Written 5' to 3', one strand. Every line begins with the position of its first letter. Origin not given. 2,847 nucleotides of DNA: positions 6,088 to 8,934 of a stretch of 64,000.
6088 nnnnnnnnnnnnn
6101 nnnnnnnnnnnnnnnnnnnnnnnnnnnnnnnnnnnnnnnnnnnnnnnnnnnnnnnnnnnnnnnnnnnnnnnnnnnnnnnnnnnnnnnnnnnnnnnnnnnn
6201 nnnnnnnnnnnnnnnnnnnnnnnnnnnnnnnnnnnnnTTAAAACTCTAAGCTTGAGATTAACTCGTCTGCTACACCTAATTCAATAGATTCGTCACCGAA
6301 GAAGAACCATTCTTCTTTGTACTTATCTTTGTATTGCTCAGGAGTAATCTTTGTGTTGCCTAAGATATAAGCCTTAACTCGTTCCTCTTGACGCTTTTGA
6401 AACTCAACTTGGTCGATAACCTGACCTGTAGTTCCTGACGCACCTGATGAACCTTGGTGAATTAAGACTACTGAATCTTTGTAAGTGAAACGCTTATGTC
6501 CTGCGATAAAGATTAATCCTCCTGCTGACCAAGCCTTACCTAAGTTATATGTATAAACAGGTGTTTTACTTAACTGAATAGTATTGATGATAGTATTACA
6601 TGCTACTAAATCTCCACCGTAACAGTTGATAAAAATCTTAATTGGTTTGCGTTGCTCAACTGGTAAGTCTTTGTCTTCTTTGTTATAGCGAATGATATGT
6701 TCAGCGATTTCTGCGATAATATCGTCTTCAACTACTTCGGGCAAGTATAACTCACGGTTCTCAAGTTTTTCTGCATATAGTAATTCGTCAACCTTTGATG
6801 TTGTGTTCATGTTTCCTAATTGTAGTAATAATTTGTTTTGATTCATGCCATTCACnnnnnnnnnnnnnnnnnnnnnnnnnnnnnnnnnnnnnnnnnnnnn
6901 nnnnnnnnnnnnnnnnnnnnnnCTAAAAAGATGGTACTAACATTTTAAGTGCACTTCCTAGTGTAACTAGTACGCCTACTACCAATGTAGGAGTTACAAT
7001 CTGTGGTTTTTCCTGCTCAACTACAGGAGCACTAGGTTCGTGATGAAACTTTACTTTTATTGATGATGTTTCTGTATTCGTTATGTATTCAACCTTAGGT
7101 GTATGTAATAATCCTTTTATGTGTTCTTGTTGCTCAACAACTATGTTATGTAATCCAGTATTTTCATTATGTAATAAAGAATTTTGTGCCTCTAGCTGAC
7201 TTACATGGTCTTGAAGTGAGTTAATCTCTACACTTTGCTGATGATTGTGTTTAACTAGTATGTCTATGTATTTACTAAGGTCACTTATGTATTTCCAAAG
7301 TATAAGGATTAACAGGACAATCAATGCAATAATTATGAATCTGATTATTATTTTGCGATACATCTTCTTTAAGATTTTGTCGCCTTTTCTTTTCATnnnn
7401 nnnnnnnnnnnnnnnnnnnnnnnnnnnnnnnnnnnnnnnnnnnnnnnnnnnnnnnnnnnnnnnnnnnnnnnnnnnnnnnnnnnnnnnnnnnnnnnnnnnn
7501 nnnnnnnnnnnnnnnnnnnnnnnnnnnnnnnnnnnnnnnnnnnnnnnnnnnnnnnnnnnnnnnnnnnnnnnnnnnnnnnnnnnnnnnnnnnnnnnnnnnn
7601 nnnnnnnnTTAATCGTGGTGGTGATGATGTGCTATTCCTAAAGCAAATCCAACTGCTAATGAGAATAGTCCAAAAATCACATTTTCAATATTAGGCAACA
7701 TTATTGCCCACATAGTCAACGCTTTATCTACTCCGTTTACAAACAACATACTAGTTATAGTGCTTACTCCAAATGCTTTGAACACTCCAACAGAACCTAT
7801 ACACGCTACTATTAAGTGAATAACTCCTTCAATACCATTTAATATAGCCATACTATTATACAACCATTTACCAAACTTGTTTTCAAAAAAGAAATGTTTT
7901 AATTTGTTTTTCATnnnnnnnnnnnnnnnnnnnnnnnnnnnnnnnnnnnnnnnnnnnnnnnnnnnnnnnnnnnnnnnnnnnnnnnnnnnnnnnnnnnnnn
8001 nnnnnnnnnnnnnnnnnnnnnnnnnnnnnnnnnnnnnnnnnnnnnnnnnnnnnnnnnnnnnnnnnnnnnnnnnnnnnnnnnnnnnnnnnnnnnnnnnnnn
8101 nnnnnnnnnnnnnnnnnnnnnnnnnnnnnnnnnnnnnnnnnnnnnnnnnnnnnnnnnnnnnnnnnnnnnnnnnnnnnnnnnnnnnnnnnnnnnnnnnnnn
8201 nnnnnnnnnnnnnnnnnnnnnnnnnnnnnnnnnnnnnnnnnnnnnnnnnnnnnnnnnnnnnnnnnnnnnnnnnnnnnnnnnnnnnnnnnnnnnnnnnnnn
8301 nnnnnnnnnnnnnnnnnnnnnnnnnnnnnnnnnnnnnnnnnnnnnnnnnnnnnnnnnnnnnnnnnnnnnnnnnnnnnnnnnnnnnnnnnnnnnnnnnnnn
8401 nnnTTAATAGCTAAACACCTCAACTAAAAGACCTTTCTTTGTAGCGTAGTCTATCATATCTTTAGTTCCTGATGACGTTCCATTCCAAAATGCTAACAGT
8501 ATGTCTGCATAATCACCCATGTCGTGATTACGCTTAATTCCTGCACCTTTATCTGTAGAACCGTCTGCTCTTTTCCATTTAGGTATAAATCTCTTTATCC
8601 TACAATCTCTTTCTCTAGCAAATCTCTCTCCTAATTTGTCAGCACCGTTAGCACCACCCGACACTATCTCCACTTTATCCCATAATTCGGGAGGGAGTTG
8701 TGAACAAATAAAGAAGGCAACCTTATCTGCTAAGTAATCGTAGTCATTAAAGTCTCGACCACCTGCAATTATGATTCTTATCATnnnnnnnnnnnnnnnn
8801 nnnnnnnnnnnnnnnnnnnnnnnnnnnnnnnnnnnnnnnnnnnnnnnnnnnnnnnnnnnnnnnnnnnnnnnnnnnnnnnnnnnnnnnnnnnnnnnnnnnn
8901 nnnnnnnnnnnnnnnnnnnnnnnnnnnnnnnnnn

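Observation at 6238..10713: Two ClpP-like proteases in the early arm, one forming an NfeD/STOPP-stomatin-like cassette with an SPFH lipoprotein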

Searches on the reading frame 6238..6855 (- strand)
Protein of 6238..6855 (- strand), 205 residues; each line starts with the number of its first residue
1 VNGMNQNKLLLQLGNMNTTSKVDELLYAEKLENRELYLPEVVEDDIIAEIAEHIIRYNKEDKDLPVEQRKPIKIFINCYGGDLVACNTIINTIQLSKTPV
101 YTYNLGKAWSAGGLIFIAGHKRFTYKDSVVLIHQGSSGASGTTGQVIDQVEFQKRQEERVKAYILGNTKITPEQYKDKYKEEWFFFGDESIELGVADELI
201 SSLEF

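Call 3: search_protein_families(library=pfam, proteins=[window:6238-6855:-], max_evalue=0.01)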
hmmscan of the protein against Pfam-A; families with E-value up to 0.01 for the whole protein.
window:6238-6855:- (205 aa): 2 families
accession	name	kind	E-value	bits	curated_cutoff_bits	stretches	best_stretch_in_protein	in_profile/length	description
PF00574.28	CLP_protease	-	4.4e-25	89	20.2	1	27-201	10-180/182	Clp protease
PF25145.1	NfeD1b_N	-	0.0093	16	40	0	70-120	32-82/189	NfeD1b, N-terminal domain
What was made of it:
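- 6238..6855 (-): ClpP-B: second divergent S14 ClpP, 34% identical to ClpP-A; Ser-His present, Glu at the Asp171 position; helix A present with a 24-aa N-terminal extension. Pfam CLP_protease 4e-25 (call 3).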

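Call 4: search_protein_families(library=phrogs, proteins=[window:6238-6855:-], max_evalue=0.001)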
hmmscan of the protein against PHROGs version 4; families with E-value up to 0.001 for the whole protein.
window:6238-6855:- (205 aa): 10 families
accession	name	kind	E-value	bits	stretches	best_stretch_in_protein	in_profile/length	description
phrog_94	-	head and packaging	6e-26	93.1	1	27-201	74-251/622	head maturation protease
phrog_1827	-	other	1.2e-17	64.9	1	70-160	53-143/202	ATP-dependent protease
phrog_1684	-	head and packaging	2.3e-14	54.6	1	70-202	73-205/284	head maturation protease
phrog_2976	-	head and packaging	3.3e-12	47.8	1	67-201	49-183/394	head maturation protease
phrog_5410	-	other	8e-11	42.7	1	70-165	56-151/323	ATP-dependent protease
phrog_133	-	head and packaging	5.2e-09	36.3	1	70-203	49-182/668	head maturation protease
phrog_53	-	head and packaging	3.7e-08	34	0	75-127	123-184/583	head maturation protease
phrog_26628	-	head and packaging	4.2e-06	27.4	1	70-162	67-161/290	head maturation protease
phrog_33547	-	unknown function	5.1e-06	26.7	1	69-198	29-157/357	-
phrog_3348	-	unknown function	6.6e-05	23.4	1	70-201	68-199/386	-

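Call 33: search_protein_families(library=ncbifam, proteins=[window:6238-6855:-], max_evalue=0.01)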
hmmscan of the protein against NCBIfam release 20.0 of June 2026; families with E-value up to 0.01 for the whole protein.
window:6238-6855:- (205 aa): 11 families
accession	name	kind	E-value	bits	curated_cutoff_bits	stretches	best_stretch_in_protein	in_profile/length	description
NF001368.0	PRK00277.1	subfamily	6.5e-21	75.1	249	1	26-202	25-197/203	ATP-dependent Clp protease proteolytic subunit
NF009205.0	PRK12553.1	subfamily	1.6e-19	70.3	228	1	21-202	25-204/211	ATP-dependent Clp protease proteolytic subunit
NF045542.1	Clp_rel_HeadMat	equivalog_domain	9.8e-18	64.6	120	1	46-199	9-165/165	head maturation protease, ClpP-related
NF011089.0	PRK14512.1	equivalog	2.1e-16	60.3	251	1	16-199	12-190/200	ATP-dependent Clp protease proteolytic subunit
NF011090.0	PRK14513.1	equivalog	3.8e-16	59.5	347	1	26-201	20-191/201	ATP-dependent Clp protease proteolytic subunit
TIGR00493.1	clpP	equivalog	8.8e-15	54.9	308.6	1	26-201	20-191/192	ATP-dependent Clp endopeptidase proteolytic subunit ClpP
NF045540.1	scaf_prot_MCP1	exception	4.4e-13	48.8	475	1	66-203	27-164/652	ClpP-like prohead protease/major capsid protein fusion protein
NF009203.0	PRK12551.1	equivalog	1.4e-12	47.7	359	1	26-201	18-189/196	ATP-dependent Clp protease proteolytic subunit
NF011091.0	PRK14514.1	equivalog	3.8e-11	43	361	1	66-200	81-217/221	ATP-dependent Clp endopeptidase proteolytic subunit ClpP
NF009204.0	PRK12552.1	equivalog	1.9e-08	34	263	1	67-202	68-214/225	ATP-dependent Clp protease proteolytic subunit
NF002176.0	PRK01022.1-4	equivalog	0.0024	18.2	202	0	159-186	24-51/166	hypothetical protein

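Call 34: search_protein_families(library=padloc, proteins=[window:6238-6855:-], max_evalue=0.01)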
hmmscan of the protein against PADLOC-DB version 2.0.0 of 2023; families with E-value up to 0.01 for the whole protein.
window:6238-6855:- (205 aa): 1 family
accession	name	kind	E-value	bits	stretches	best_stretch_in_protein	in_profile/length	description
PDLC04908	PDC-S10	-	0.00083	16.7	1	120-193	22-99/223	-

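Call 41: search_solved_structures(query=window:6238-6855:-, max_evalue=0.00001, show_alignments=2)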
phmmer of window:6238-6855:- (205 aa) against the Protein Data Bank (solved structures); distinct sequences matched with E-value up to 0.00001: 103 (the best 60 are shown).
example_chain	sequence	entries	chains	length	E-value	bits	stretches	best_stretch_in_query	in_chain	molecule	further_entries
6pbu_A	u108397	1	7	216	5.1e-13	52.4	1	25-203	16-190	ATP-dependent Clp protease proteolytic subunit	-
8xon_A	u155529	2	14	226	8.2e-13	51.7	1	15-201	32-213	ATP-dependent Clp protease proteolytic subunit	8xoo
8xn4_A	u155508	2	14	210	1.4e-12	51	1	25-201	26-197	ATP-dependent Clp protease proteolytic subunit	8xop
6x60_A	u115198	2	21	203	9.8e-12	48.2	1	67-203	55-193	ATP-dependent Clp protease proteolytic subunit 2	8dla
9p53_c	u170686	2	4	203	1.1e-11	48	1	22-201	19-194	ATP-dependent Clp protease proteolytic subunit 1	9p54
2ce3_A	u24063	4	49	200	1.2e-11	47.9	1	23-201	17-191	ATP-DEPENDENT CLP PROTEASE PROTEOLYTIC SUBUNIT 1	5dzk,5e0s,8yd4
2c8t_A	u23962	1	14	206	1.3e-11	47.8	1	23-201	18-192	ATP-DEPENDENT CLP PROTEASE PROTEOLYTIC SUBUNIT 1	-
2cby_A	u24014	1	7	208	1.4e-11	47.7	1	23-201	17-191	ATP-DEPENDENT CLP PROTEASE PROTEOLYTIC SUBUNIT 1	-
4u0g_H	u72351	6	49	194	1.4e-11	47.7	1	24-201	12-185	ATP-dependent Clp protease proteolytic subunit 1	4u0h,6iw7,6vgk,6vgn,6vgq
4emp_V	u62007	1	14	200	1.9e-11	47.2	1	26-200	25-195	ATP-dependent Clp protease proteolytic subunit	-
3ktg_A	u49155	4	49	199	2.4e-11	46.9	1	26-204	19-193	ATP-dependent Clp protease proteolytic subunit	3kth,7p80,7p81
9if4_N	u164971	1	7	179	2.5e-11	46.9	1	25-201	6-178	ATP-dependent Clp protease proteolytic subunit 1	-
8ycx_N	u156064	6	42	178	2.7e-11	46.8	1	25-201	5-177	ATP-dependent Clp protease proteolytic subunit 1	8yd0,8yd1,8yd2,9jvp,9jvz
7x8x_B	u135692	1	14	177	3.1e-11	46.5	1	26-201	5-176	ATP-dependent Clp protease proteolytic subunit 1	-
3st9_A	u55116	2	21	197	3.3e-11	46.5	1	26-200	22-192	ATP-dependent Clp protease proteolytic subunit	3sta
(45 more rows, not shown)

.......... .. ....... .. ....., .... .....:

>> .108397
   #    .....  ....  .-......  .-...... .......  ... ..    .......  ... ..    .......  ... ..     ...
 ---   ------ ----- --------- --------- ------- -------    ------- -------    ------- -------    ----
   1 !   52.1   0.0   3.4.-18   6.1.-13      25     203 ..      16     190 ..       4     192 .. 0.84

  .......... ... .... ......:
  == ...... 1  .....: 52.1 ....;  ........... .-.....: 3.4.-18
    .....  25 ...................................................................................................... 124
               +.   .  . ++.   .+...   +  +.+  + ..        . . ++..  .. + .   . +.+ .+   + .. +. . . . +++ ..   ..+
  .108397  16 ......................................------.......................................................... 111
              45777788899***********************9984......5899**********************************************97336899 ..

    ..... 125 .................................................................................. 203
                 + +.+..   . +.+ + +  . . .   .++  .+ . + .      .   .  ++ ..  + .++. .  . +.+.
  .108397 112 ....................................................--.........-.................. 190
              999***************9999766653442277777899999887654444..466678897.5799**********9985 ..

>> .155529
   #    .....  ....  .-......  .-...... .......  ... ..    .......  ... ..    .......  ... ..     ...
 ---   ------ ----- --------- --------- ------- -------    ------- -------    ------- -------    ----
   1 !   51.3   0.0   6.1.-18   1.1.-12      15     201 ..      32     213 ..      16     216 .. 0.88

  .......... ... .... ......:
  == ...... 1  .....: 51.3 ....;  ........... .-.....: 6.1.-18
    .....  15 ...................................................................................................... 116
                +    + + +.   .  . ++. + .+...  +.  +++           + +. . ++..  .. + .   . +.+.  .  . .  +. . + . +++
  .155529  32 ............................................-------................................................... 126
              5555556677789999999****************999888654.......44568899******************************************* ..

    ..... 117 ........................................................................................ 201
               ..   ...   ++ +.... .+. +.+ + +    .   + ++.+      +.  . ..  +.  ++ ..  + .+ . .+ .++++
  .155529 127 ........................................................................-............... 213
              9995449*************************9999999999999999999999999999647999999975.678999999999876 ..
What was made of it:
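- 6238..6855 (-): PDB ClpP hits at 5e-13 (call 41).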

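Call 42: search_dna_similar(query=window:6238-6855:-, collection=phages, mode=protein, max_rows=25)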
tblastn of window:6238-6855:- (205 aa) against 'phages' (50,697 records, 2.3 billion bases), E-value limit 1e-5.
Records with a match: 69; places in all: 101; records where one place covers at least 80% of the query: 2.
Best place of each record, by identity: <60% 69.
By first word of the organism name: Bacillus 40; Klebsiella 9; uncultured 3; Bacteriophage 3; Xanthomonas 3; Agrobacterium 2; Stenotrophomonas 2; Listeria 2; Phage 1; Vibrio 1; and 3 more.
By host as written in the record: Bacillus anthracis Sterne 10; - 8; Bacillus cereus 7; Bacillus anthracis 7; Klebsiella pneumoniae 5; Bacillus subtilis 2; Bacillus subtilis BEST7003 2; Bacillus cereus VKM B-370 2; and 21 more.
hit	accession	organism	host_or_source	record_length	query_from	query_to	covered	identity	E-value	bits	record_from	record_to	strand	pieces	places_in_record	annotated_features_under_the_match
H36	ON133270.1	Bacillus phage 2S-4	Rosselomorea vietnamensis FJAT-46955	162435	70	203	65%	40.9%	9e-20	92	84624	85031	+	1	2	none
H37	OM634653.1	Bacillus phage vB_BsuS_PJN02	Bacillus subtilis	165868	70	203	65%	40.9%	9e-20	92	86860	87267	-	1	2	ATP-dependent Clp protease proteolytic subunit 1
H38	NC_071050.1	Bacillus phage vB_BsuS_PJN02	Bacillus subtilis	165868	70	203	65%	40.9%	9e-20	92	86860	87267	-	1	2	ATP-dependent protease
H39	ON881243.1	Bacillus phage PK-3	Bacillus sp.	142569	70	203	65%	40.1%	1e-19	92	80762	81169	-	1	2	ATP-dependent Clp protease proteolytic subunit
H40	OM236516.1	Bacillus phage FADO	Bacillus subtilis BEST7003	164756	70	203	65%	40.1%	3e-19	91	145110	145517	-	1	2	hypothetical protein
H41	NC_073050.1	Bacillus phage FADO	Bacillus subtilis BEST7003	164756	70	203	65%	40.1%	3e-19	91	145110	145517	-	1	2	hypothetical protein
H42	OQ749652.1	Phage Phass-1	human gut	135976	23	198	86%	30.3%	3e-10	64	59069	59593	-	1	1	hypothetical protein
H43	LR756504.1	uncultured phage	metagenomic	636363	70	200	64%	40.6%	8e-18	86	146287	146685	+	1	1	record has no annotation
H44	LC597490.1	Bacillus phage vB_BceM_WH1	Bacillus cereus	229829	33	203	83%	31.1%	6e-17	84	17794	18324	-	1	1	ATP-dependent Clp protease proteolytic subunit_gp034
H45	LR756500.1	uncultured phage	metagenomic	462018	68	200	65%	39.3%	2e-17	85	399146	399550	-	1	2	record has no annotation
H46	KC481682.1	Bacillus phage vB_BanS-Tsamsa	Bacillus anthracis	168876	59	202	70%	36.1%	2e-15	80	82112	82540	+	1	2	hypothetical protein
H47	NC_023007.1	Bacillus phage vB_BanS-Tsamsa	Bacillus anthracis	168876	59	202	70%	36.1%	2e-15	80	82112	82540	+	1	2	head maturation protease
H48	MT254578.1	Bacillus phage Izhevsk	Bacillus cereus VKM B-370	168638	59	202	70%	36.1%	2e-15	79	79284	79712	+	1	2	Clp protease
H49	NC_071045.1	Bacillus phage Izhevsk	Bacillus cereus VKM B-370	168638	59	202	70%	36.1%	2e-15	79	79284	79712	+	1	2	head maturation protease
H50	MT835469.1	Bacteriophage sp.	human fecal samples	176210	56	204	73%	34.4%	3e-20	93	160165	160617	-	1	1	record has no annotation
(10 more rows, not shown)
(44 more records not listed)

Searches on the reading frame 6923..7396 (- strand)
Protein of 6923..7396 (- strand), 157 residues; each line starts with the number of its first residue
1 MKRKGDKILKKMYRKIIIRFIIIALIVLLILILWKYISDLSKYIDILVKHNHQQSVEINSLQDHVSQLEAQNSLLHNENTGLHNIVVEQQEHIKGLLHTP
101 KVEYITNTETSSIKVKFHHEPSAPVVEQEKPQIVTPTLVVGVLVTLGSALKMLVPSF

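Call 3: search_protein_families(library=pfam, proteins=[window:6923-7396:-], max_evalue=0.01)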
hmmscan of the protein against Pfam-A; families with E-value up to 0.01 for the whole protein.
window:6923-7396:- (157 aa): 3 families
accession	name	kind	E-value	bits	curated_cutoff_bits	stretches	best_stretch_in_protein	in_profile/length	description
PF07558.16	Shugoshin_N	-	0.0017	18.6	30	1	47-79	12-44/45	Shugoshin N-terminal coiled-coil region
PF00170.26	bZIP_1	-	0.0019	18.7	27.6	0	35-72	26-63/64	bZIP transcription factor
PF13800.11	Sigma_reg_N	-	0.0024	18.5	26.3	1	7-57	2-45/91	Sigma factor regulator N-terminal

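Call 4: search_protein_families(library=phrogs, proteins=[window:6923-7396:-], max_evalue=0.001)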
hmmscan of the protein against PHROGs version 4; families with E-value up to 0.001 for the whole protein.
window:6923-7396:- (157 aa): 1 family
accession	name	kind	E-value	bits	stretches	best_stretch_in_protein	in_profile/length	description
phrog_3913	-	unknown function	0.00037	21.7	1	13-81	2-71/89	-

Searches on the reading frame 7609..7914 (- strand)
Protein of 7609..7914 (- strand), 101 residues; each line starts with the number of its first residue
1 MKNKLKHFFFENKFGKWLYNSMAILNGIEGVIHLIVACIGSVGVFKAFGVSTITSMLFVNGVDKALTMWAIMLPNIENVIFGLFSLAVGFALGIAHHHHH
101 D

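Call 3: search_protein_families(library=pfam, proteins=[window:7609-7914:-], max_evalue=0.01)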
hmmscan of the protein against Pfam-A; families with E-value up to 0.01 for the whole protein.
window:7609-7914:- (101 aa): 0 families

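Call 4: search_protein_families(library=phrogs, proteins=[window:7609-7914:-], max_evalue=0.001)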
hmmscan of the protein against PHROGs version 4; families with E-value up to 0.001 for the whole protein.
window:7609-7914:- (101 aa): 1 family
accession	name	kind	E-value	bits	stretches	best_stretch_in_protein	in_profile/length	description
phrog_22482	-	unknown function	2.8e-22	80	1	5-101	15-94/95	-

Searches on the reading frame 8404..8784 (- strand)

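Call 3: search_protein_families(library=pfam, proteins=[window:8404-8784:-], max_evalue=0.01)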
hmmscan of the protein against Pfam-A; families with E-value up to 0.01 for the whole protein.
window:8404-8784:- (126 aa): 2 families
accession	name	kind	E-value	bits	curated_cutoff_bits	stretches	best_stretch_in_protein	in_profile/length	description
PF10686.14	YAcAr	-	8.4e-13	48.4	28.2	1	3-72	2-65/66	YspA, cpYpsA-related SLOG family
PF07757.19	AdoMet_MTase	-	0.0098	16.6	27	0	50-124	6-79/115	Predicted AdoMet-dependent methyltransferase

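Call 4: search_protein_families(library=phrogs, proteins=[window:8404-8784:-], max_evalue=0.001)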
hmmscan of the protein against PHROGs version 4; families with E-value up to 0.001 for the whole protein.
window:8404-8784:- (126 aa): 3 families
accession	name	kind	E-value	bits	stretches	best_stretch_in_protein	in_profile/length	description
phrog_289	-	other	5.8e-27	95.7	1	1-125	22-139/500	GTP-binding domain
phrog_11222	-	unknown function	3.2e-11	44.6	1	4-118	160-272/293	-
phrog_16939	-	unknown function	9.9e-05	22.6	1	2-124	1-121/330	-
